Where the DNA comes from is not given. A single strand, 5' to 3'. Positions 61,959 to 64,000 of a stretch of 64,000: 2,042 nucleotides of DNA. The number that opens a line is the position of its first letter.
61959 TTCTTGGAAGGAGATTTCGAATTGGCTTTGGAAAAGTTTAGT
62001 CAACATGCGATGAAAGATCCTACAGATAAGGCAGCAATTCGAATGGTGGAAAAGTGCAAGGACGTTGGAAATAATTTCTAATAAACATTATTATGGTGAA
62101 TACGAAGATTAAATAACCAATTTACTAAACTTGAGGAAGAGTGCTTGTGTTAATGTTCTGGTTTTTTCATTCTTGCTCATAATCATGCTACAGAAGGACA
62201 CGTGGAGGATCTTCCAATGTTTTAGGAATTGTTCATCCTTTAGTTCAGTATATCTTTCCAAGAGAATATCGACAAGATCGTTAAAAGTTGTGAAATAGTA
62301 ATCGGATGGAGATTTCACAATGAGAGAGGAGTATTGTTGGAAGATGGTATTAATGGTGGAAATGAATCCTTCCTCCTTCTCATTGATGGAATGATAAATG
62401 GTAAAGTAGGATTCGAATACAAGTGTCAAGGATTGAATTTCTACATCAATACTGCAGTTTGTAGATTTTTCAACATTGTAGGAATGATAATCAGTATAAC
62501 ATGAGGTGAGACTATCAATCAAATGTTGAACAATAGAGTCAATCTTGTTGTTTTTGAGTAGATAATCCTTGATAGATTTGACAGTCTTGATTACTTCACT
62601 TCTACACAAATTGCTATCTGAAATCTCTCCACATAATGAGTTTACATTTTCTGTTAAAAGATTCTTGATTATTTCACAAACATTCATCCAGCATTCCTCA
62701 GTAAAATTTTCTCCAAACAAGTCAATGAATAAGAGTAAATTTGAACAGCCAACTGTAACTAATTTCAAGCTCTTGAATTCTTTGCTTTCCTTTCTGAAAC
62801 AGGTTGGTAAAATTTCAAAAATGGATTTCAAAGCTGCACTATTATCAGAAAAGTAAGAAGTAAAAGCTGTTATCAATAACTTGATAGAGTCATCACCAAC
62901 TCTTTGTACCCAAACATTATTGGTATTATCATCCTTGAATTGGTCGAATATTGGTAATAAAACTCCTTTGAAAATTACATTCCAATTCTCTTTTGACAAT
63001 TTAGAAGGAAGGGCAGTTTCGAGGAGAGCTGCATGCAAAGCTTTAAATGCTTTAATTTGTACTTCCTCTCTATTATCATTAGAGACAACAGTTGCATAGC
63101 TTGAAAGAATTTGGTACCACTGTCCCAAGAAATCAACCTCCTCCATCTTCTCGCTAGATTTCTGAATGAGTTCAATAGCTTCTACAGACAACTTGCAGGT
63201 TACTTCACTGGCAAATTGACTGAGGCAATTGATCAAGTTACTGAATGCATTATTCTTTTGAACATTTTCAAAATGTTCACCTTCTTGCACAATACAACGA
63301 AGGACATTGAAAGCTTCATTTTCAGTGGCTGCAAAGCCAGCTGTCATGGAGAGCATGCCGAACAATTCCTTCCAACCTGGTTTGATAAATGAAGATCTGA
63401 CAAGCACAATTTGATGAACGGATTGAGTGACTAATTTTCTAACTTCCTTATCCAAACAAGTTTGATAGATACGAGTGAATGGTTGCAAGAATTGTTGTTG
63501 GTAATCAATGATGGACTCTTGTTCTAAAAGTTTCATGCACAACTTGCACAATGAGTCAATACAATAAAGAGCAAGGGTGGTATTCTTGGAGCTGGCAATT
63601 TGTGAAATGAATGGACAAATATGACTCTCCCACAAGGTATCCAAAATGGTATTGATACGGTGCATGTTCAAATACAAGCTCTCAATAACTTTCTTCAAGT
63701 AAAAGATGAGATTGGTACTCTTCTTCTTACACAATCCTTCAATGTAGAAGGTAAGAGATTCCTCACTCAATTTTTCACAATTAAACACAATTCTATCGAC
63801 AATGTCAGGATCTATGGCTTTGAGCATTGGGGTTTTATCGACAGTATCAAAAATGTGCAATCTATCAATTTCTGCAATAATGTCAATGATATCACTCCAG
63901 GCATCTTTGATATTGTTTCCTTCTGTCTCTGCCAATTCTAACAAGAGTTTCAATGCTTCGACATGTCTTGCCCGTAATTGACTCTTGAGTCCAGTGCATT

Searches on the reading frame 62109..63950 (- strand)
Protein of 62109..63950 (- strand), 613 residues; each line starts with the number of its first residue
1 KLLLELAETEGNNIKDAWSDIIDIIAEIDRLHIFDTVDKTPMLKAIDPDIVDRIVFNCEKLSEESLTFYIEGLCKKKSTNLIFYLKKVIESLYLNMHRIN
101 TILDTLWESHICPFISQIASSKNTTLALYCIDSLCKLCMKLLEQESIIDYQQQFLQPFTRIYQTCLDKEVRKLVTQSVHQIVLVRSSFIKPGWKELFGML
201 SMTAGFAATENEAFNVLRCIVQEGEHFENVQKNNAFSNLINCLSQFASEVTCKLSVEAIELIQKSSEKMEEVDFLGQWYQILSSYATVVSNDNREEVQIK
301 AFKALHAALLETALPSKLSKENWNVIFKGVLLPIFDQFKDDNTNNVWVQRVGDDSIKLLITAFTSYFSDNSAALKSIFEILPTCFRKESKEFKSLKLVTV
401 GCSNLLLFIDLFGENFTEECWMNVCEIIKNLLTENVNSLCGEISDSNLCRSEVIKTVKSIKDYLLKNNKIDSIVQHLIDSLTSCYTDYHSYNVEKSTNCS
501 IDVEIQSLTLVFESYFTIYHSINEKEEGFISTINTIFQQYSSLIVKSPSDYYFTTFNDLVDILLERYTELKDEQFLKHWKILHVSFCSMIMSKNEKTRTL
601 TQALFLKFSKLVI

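Call 20: search_protein_families(library=pfam, proteins=[window:62109-63950:-], max_evalue=0.001)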
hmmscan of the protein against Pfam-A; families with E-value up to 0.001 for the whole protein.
window:62109-63950:- (613 aa): 2 families
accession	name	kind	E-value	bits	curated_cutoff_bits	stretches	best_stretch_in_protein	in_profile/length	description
PF09324.15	Sec7-like_HDS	-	5.7e-14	52.2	23.5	1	148-204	11-67/84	Mon2/Sec7/BIG1-like, HDS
PF20252.3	BIG2_C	-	1.5e-05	25.6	27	1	503-605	68-176/177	BIG2 C-terminal domain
